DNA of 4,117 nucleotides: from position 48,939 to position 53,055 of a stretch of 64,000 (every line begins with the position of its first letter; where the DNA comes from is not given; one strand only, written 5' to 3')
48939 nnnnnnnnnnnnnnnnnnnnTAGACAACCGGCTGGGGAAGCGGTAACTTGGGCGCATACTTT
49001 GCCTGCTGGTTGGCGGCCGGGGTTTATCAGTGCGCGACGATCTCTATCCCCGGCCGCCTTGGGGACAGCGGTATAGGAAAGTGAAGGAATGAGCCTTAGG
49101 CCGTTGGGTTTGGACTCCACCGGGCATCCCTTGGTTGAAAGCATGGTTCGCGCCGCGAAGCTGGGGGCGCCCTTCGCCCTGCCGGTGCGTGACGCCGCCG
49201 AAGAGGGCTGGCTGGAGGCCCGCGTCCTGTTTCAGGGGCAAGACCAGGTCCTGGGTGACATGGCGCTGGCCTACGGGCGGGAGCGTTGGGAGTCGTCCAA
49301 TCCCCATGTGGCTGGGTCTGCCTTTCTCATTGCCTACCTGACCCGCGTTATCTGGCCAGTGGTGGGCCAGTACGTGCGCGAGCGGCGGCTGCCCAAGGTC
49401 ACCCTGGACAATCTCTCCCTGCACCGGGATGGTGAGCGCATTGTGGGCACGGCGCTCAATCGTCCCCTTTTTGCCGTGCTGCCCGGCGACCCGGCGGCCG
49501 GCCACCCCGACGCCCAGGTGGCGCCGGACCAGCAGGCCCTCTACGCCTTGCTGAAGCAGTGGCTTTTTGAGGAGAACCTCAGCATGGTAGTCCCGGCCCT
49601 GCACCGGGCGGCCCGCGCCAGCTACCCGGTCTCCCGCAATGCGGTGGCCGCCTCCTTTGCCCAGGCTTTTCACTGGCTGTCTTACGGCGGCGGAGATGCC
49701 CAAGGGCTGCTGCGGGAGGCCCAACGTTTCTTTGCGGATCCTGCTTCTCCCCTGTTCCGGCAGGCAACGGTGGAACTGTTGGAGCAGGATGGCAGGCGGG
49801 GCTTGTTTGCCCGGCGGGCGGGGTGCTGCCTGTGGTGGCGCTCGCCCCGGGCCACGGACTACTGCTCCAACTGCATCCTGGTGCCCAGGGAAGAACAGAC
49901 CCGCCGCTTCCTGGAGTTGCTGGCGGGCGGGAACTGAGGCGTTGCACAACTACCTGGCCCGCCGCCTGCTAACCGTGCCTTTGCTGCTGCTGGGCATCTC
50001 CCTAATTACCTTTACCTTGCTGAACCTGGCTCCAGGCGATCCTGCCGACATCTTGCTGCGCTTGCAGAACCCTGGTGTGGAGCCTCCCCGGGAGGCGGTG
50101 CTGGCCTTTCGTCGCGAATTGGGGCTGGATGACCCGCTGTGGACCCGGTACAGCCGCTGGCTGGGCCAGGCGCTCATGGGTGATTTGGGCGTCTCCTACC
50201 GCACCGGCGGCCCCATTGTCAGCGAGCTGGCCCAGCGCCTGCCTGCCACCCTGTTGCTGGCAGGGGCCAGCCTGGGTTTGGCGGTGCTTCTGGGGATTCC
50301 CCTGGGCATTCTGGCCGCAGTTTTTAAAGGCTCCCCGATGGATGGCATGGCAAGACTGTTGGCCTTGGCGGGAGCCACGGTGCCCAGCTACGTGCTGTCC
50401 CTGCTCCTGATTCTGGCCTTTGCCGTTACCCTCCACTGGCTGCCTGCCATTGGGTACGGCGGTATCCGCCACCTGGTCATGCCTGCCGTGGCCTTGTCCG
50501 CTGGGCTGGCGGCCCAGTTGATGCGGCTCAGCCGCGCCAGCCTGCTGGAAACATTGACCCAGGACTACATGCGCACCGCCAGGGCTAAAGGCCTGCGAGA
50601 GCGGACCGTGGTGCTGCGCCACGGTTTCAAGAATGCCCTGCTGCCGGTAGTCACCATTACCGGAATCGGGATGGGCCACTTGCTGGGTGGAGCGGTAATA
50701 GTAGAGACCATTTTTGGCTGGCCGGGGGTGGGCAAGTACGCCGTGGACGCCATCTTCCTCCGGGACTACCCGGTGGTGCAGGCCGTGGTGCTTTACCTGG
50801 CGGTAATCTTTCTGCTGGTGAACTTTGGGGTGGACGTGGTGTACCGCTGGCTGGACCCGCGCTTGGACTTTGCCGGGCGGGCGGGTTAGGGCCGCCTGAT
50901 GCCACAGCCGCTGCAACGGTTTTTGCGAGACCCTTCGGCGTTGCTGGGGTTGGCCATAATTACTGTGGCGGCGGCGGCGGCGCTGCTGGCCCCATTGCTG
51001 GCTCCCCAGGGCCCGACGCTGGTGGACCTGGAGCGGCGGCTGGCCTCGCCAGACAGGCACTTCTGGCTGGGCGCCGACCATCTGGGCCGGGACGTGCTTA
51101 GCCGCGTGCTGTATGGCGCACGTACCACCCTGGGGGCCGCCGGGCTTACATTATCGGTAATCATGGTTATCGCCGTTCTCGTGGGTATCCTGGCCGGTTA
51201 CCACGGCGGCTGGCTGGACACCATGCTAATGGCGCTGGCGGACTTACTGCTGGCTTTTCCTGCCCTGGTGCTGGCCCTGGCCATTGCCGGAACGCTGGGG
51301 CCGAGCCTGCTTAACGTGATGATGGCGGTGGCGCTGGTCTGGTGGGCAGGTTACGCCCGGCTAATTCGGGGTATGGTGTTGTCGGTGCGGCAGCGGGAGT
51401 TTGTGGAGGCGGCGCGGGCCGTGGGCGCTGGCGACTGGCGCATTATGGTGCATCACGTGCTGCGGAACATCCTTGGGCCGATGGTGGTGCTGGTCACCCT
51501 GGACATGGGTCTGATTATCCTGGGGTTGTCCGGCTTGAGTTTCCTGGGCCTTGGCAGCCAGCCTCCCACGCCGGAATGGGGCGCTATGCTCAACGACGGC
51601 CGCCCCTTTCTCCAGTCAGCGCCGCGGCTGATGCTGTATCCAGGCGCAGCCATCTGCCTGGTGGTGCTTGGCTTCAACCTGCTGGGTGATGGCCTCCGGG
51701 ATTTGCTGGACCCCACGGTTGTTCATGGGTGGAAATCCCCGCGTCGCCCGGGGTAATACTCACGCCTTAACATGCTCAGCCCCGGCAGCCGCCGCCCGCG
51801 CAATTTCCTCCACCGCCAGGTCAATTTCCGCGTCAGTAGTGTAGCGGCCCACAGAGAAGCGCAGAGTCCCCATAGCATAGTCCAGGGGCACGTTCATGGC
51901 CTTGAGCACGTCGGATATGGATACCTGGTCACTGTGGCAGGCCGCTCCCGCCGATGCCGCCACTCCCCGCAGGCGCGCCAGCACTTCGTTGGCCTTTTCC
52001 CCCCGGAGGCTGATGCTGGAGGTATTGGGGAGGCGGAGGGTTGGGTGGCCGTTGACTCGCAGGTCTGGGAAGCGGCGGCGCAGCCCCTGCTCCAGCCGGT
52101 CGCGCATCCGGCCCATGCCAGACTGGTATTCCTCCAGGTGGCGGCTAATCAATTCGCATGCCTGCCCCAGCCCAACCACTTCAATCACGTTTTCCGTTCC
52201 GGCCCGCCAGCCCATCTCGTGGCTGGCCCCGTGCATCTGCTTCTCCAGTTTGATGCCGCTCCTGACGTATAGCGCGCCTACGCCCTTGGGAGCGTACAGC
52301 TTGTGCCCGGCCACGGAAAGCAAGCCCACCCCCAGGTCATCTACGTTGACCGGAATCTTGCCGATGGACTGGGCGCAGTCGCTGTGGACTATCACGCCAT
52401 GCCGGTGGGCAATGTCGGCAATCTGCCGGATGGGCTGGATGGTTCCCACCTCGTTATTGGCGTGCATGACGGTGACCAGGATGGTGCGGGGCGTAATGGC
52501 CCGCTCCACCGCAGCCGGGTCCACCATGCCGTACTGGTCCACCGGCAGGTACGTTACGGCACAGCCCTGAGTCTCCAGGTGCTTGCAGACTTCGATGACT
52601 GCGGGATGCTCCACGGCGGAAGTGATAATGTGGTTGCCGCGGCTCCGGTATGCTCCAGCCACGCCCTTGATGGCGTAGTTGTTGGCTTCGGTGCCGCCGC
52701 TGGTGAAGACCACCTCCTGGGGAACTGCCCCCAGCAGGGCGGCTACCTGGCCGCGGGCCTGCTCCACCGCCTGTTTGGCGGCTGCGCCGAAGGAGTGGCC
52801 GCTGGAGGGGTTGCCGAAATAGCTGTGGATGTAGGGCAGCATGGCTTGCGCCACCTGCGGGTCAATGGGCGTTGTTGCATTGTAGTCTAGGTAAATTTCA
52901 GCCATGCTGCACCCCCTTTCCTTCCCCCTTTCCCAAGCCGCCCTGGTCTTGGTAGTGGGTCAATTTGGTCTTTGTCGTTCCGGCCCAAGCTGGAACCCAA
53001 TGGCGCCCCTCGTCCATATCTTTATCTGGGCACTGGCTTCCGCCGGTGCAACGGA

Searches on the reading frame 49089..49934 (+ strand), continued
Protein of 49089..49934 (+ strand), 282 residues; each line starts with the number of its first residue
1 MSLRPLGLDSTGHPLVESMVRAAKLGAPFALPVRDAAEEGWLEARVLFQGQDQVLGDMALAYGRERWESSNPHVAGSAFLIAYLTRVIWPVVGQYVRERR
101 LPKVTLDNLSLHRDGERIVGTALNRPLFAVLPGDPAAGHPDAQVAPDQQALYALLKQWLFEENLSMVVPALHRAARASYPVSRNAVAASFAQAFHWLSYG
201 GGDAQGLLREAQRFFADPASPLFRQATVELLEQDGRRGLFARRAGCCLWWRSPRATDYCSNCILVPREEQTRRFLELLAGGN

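Call 60: search_protein_families(library=pfam, proteins=[L004:4360-4788:+, L006:13446-13856:+, L001:8448-9005:+, L004:9972-12164:+, L048:9496-9981:+], max_evalue=0.01)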
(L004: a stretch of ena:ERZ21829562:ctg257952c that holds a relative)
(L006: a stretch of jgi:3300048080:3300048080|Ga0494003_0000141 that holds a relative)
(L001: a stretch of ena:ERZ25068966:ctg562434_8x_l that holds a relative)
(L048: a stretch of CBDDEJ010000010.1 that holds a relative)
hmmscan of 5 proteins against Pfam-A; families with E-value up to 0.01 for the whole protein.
L004:4360-4788:+ (143 aa): 3 families
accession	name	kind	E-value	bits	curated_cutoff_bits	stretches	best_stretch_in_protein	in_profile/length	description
PF24724.1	DUF7676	-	8.5e-08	32.3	27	1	70-127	111-166/166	Family of unknown function (DUF7676)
PF22684.2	LFE_1968-like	-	0.00028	21.7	27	1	7-99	4-93/123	LFE_1968-like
PF06228.19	ChuX_HutX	-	0.00071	19.9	25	1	6-84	30-108/134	Haem utilisation ChuX/HutX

L006:13446-13856:+ (137 aa): 2 families
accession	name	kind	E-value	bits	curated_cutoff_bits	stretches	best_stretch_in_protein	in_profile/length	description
PF06228.19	ChuX_HutX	-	3.1e-08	34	25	1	13-114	27-126/134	Haem utilisation ChuX/HutX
PF05171.18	HemS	-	0.0038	17.6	24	1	12-111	21-117/128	Haemin-degrading HemS.ChuX domain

L001:8448-9005:+ (186 aa): 1 family
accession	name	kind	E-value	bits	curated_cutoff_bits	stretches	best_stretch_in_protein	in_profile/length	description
PF24724.1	DUF7676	-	5.9e-57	192.2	27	1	17-168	8-166/166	Family of unknown function (DUF7676)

L004:9972-12164:+ (731 aa): 8 families
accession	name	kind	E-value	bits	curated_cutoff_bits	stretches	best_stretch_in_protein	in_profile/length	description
PF17863.7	AAA_lid_2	-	2.1e-15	56.6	22.7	1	273-340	3-71/74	AAA lid domain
PF13519.12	VWA_2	-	5e-13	50.1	27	1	530-636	1-106/107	von Willebrand factor type A domain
PF01078.27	Mg_chelatase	-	1.9e-11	44.2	20.3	1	125-195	89-159/207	Magnesium chelatase, subunit ChlI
PF07728.20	AAA_5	-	2.4e-11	44.2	22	1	45-207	2-139/139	AAA domain (dynein-related subfamily)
PF00092.34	VWA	-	5e-09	37.1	23.8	1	530-639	2-116/174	von Willebrand factor type A domain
PF00493.29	MCM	-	0.0017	17.9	23.3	0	127-198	106-177/224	MCM P-loop domain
PF05762.20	VWA_CoxE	-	0.0021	17.9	26.4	1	521-637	51-160/222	VWA domain containing CoxE-like protein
PF13191.12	AAA_16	-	0.0042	18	32.6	0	40-80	22-67/167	AAA ATPase domain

L048:9496-9981:+ (162 aa): 2 families
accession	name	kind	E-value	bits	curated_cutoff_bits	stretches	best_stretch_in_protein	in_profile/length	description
PF24724.1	DUF7676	-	1.2e-46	158.6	27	1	13-162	4-160/166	Family of unknown function (DUF7676)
PF22684.2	LFE_1968-like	-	0.003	18.3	27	1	52-112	20-77/123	LFE_1968-like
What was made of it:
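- ChuX/HutX/HemS-like tetrapyrrole-binding proteins travel with the FhuF-like gene (call 60).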

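Call 61: search_solved_structures(query=L006:13446-13856:+, max_evalue=1)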
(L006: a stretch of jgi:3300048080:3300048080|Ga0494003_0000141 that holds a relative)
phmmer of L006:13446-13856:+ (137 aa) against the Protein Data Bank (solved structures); distinct sequences matched with E-value up to 1: 1.
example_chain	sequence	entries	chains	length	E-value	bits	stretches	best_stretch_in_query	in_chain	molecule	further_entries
3fm2_A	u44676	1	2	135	3.7e-05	27.3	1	60-132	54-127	Uncharacterized protein, distantly related to a heme binding/degrading HemS (PF05171) fami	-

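Call 62: search_solved_structures(query=L001:8448-9005:+, max_evalue=1)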
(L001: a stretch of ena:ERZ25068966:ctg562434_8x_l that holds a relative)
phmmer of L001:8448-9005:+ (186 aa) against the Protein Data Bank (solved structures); distinct sequences matched with E-value up to 1: 0.

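Call 84: search_protein_families(library=pfam, proteins=[L048:2704-3426:+, L043:597-1304:+, L048:8321-9100:+, L006:15803-16054:+], max_evalue=0.01)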
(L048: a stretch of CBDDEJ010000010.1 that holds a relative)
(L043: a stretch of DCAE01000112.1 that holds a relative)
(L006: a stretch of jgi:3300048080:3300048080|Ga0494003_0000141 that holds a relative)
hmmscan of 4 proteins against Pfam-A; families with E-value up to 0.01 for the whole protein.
L048:2704-3426:+ (241 aa): 1 family
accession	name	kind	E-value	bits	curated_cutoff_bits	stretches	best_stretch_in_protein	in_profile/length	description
PF00590.25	TP_methylase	-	4e-28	99.3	27.8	1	10-208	2-210/212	Tetrapyrrole (Corrin/Porphyrin) Methylases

L043:597-1304:+ (236 aa): 1 family
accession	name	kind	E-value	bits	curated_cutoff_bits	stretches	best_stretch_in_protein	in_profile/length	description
PF00590.25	TP_methylase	-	7.3e-29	101.7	27.8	1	10-208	2-210/212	Tetrapyrrole (Corrin/Porphyrin) Methylases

L048:8321-9100:+ (260 aa): 1 family
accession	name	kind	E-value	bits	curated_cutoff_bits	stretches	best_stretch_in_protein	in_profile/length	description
PF09490.15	CbtA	-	1.6e-36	126.8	30.7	1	3-232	3-235/239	Probable cobalt transporter subunit (CbtA)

L006:15803-16054:+ (84 aa): 0 families

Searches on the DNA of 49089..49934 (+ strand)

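Call 20: search_rna_families(sources=[L001, L004, L006, L007], threshold=gathering)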
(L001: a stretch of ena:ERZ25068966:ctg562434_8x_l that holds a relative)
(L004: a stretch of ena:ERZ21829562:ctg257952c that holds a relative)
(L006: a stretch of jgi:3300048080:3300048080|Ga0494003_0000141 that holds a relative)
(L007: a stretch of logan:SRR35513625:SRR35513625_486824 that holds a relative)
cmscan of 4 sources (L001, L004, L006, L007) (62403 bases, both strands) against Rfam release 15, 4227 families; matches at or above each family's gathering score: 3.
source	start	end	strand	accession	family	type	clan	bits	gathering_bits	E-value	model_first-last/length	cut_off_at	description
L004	4877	5085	+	RF00174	Cobalamin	Cis-reg; riboswitch;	CL00101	102.1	31.5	2e-24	1-189/189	no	Cobalamin riboswitch aptamer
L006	8411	8608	+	RF00174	Cobalamin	Cis-reg; riboswitch;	CL00101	92.9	31.5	8.8e-22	1-189/189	no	Cobalamin riboswitch aptamer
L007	2246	2443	+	RF00174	Cobalamin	Cis-reg; riboswitch;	CL00101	92.9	31.5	8.8e-22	1-189/189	no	Cobalamin riboswitch aptamer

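Call 37: search_rna_families(sources=[L030, L031, L033, L043, L048, L065, L068, L072], threshold=gathering)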
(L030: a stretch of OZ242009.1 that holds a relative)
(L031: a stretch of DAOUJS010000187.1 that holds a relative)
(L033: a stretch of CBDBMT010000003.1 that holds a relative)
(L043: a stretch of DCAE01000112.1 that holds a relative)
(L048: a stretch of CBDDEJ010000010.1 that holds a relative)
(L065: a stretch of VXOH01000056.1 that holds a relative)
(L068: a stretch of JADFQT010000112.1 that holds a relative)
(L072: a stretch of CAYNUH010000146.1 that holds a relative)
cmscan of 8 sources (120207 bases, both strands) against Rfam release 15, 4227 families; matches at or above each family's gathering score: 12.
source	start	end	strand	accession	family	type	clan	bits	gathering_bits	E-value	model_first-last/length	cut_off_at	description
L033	9712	9914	+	RF00174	Cobalamin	Cis-reg; riboswitch;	CL00101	118.4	31.5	8.3e-29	1-189/189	no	Cobalamin riboswitch aptamer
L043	5870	6077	+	RF00174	Cobalamin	Cis-reg; riboswitch;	CL00101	113.4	31.5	2.3e-27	1-189/189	no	Cobalamin riboswitch aptamer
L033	3838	4023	+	RF00174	Cobalamin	Cis-reg; riboswitch;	CL00101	110.6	31.5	1.4e-26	1-189/189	no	Cobalamin riboswitch aptamer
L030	5879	6086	+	RF00174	Cobalamin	Cis-reg; riboswitch;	CL00101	106.3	31.5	2.4e-25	1-189/189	no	Cobalamin riboswitch aptamer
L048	9139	9356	+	RF00174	Cobalamin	Cis-reg; riboswitch;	CL00101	105.2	31.5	5.2e-25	1-189/189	no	Cobalamin riboswitch aptamer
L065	108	291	+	RF00174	Cobalamin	Cis-reg; riboswitch;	CL00101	102.9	31.5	2.2e-24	1-189/189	no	Cobalamin riboswitch aptamer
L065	6073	6144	-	RF00005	tRNA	Gene; tRNA;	CL00001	74.2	29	4.1e-14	1-71/71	no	tRNA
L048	2316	2503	+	RF00174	Cobalamin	Cis-reg; riboswitch;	CL00101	62.4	31.5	9.1e-13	1-189/189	no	Cobalamin riboswitch aptamer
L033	11091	11178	-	RF00005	tRNA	Gene; tRNA;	CL00001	61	29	1.8e-10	1-71/71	no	tRNA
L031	1377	1567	+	RF00174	Cobalamin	Cis-reg; riboswitch;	CL00101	48.9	31.5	6.4e-09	1-189/189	no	Cobalamin riboswitch aptamer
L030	9726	9916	+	RF00174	Cobalamin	Cis-reg; riboswitch;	CL00101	46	31.5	4.4e-08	1-189/189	no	Cobalamin riboswitch aptamer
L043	112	290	+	RF00174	Cobalamin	Cis-reg; riboswitch;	CL00101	45.5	31.5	6.3e-08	1-189/189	no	Cobalamin riboswitch aptamer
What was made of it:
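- Tried and rejected: The CobN operon is headed by a cobalamin riboswitch and a corrin methylase, and it includes CbtA (calls 37, 84).
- Some loci carry two riboswitches, one before the SBP and one before the FhuF-like gene (call 37).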

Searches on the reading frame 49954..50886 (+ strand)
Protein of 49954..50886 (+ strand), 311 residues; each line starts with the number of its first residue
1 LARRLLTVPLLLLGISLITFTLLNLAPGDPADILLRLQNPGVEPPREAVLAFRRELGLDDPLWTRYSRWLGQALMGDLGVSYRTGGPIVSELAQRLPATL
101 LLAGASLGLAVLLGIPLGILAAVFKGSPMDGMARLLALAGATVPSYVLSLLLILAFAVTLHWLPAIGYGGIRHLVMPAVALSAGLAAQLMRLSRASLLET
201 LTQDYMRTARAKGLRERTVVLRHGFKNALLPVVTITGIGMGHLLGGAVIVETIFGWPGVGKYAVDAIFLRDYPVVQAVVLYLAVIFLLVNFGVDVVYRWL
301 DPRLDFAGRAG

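Call 8: search_protein_families(library=pfam, proteins=[window:49954-50886:+])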
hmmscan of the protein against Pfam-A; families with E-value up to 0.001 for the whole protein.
window:49954-50886:+ (311 aa): 2 families
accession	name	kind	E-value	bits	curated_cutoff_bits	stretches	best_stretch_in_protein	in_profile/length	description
PF00528.27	BPD_transp_1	-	7.8e-39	133.7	26.4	1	114-304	1-182/184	Binding-protein-dependent transport system inner membrane component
PF19300.4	BPD_transp_1_N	-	7.3e-10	39.5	23.8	1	1-102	5-113/114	Binding-prot-dependent transport system membrane comp, N-term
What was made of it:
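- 49942..50889 (+): NikB-like ABC permease. Its TTG start lies 4 nt after the FhuF-like stop. Call 8: BPD_transp_1.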

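Call 10: search_protein_families(library=ncbifam, proteins=[window:49954-50886:+], max_evalue=0.01)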
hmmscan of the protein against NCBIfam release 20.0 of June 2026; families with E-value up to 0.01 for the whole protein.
window:49954-50886:+ (311 aa): 19 families
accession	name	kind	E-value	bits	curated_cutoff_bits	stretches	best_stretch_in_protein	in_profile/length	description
NF045470.1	Opp2B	equivalog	2.7e-109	365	350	1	4-304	1-299/300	nickel ABC transporter permease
NF007677.0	PRK10352.1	equivalog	3.5e-96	322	433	1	2-305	6-307/314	nickel ABC transporter permease subunit NikB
TIGR02789.1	nickel_nikB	equivalog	7.9e-95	317.8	447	1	3-304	7-306/314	nickel ABC transporter permease subunit NikB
NF045469.1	Opp1B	equivalog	1.4e-94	317.1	380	1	3-304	7-306/307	nickel/cobalt ABC transporter permease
NF011661.0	PRK15081.1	equivalog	1.5e-80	271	463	1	3-306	7-305/306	glutathione ABC transporter permease GsiC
NF008161.0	PRK10914.1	equivalog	2.5e-66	224.1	590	2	171-304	202-335/339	dipeptide ABC transporter permease DppB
NF045472.1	Opp4B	equivalog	2.7e-65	220.8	450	1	3-304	8-318/319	oligopeptide ABC transporter permease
NF045471.1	Opp3B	equivalog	3.6e-65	220.4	480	1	2-308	6-306/308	oligopeptide ABC transporter permease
NF007008.0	PRK09471.1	equivalog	6.1e-59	200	388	1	3-304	8-304/306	oligopeptide ABC transporter permease OppB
NF011690.0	PRK15110.1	equivalog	2.3e-41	142.3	432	2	170-296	179-305/321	putrescine export ABC transporter permease SapB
NF011712.0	PRK15133.1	subfamily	2.9e-37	128.4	445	1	47-309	84-364/364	microcin C ABC transporter permease YejB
NF043081.1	MMSYN1_0165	equivalog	4.2e-28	98.4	350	1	69-306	150-386/388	oligopeptide ABC transporter permease OppB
NF045474.1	Opp2C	equivalog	3.9e-08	33.2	300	1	90-243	33-171/236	nickel transporter permease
NF045473.1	Opp1C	equivalog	4.9e-08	32.7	350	1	84-243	55-199/267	nickel/cobalt ABC transporter permease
NF045476.1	Opp4C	equivalog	2.3e-06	27.1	350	1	99-260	79-222/278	oligopeptide ABC transporter permease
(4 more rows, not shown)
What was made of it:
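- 49942..50889 (+): Call 10: NF045470 Opp2B nickel permease 365 bits against a cutoff of 350.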

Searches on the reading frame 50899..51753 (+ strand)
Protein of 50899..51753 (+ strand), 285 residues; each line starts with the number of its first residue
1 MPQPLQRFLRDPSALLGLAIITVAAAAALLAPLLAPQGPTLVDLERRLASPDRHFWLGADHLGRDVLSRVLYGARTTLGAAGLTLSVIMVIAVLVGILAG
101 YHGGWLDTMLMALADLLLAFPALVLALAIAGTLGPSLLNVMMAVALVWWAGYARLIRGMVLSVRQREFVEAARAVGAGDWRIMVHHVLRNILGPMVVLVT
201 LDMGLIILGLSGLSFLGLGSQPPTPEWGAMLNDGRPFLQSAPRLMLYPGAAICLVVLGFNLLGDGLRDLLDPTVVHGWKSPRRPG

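Call 8: search_protein_families(library=pfam, proteins=[window:50899-51753:+])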
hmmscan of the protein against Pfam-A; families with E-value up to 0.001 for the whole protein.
window:50899-51753:+ (285 aa): 2 families
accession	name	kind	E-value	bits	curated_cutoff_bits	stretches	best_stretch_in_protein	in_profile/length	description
PF00528.27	BPD_transp_1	-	5e-37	127.8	26.4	1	92-274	1-182/184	Binding-protein-dependent transport system inner membrane component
PF12911.12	OppC_N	-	6e-08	32.9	23.9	1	6-51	8-53/53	N-terminal TM domain of oligopeptide transport permease C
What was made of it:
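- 50899..51756 (+): NikC-like ABC permease, the last gene of the operon. A convergent class-V aminotransferase gene follows at 51760-52905 (-). Call 8: OppC_N plus BPD_transp_1.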

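Call 10: search_protein_families(library=ncbifam, proteins=[window:50899-51753:+], max_evalue=0.01)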
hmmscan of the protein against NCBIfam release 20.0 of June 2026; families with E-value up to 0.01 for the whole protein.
window:50899-51753:+ (285 aa): 25 families
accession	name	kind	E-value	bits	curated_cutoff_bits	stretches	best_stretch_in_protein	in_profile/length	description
TIGR02790.1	nickel_nikC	equivalog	1.1e-99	333.3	358.45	1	16-271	3-258/258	nickel ABC transporter permease subunit NikC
NF045474.1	Opp2C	equivalog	2.5e-96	321.9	300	1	37-271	2-236/236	nickel transporter permease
NF007738.0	PRK10417.1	equivalog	3.6e-90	302.2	335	1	13-275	10-272/277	nickel ABC transporter permease subunit NikC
NF045473.1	Opp1C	equivalog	8.7e-90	300.7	350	1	9-273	2-266/267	nickel/cobalt ABC transporter permease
NF045476.1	Opp4C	equivalog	1.8e-78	263.6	350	1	5-272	7-277/278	oligopeptide ABC transporter permease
NF007376.0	PRK09881.1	equivalog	1.8e-76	257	434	1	10-273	29-292/298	D,D-dipeptide ABC transporter permease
NF011662.0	PRK15082.1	equivalog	9.9e-76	255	484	1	6-274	31-300/303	glutathione ABC transporter permease GsiD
NF047573.1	opine_perm_CntC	exception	1.6e-71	240.9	440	1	5-273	2-270/271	staphylopine uptake ABC transporter permease subunit CntC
NF008160.0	PRK10913.1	equivalog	9.7e-63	212.4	483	1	8-274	26-298/300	dipeptide ABC transporter permease DppC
NF045475.1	Opp3C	equivalog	3e-53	181.1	450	1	52-273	105-326/328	oligopeptide ABC transporter permease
NF011935.0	PRK15406.1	equivalog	4e-52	177.9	433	1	6-272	31-299/302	oligopeptide ABC transporter permease OppC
NF011691.0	PRK15111.1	equivalog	7.2e-46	157.1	379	1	6-270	21-291/296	putrescine export ABC transporter permease SapC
NF043080.1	MMSYN1_0166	equivalog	1.9e-35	122.3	370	1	6-273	32-304/307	oligopeptide ABC transporter permease OppC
NF011596.0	PRK15021.1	subfamily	3.9e-24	85.3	439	1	49-273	115-338/341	microcin C ABC transporter permease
NF045470.1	Opp2B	equivalog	8.1e-16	58.1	350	1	63-209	80-241/300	nickel ABC transporter permease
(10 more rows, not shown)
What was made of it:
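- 50899..51756 (+): Call 10: NF045474 Opp2C 321.9 bits against a cutoff of 300.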

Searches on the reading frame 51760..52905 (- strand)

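Call 8: search_protein_families(library=pfam, proteins=[window:51760-52905:-])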
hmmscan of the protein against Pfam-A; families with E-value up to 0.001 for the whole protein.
window:51760-52905:- (381 aa): 5 families
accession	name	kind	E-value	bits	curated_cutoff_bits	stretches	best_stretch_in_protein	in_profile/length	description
PF00266.25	Aminotran_5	-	4e-80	270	21.5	1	4-362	1-369/371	Aminotransferase class-V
PF01041.23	DegT_DnrJ_EryC1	-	4.3e-13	49.6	19.8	1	53-182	32-151/360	DegT/DnrJ/EryC1/StrS aminotransferase family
PF01212.27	Beta_elim_lyase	-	3.6e-10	40.1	27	1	44-178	31-170/288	Beta-eliminating lyase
PF00155.27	Aminotran_1_2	-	1.7e-07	31.2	19.7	1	49-178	46-187/361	Aminotransferase class I and II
PF01053.26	Cys_Met_Meta_PP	-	4.1e-05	22.7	27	1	46-176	53-173/381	Cys/Met metabolism PLP-dependent enzyme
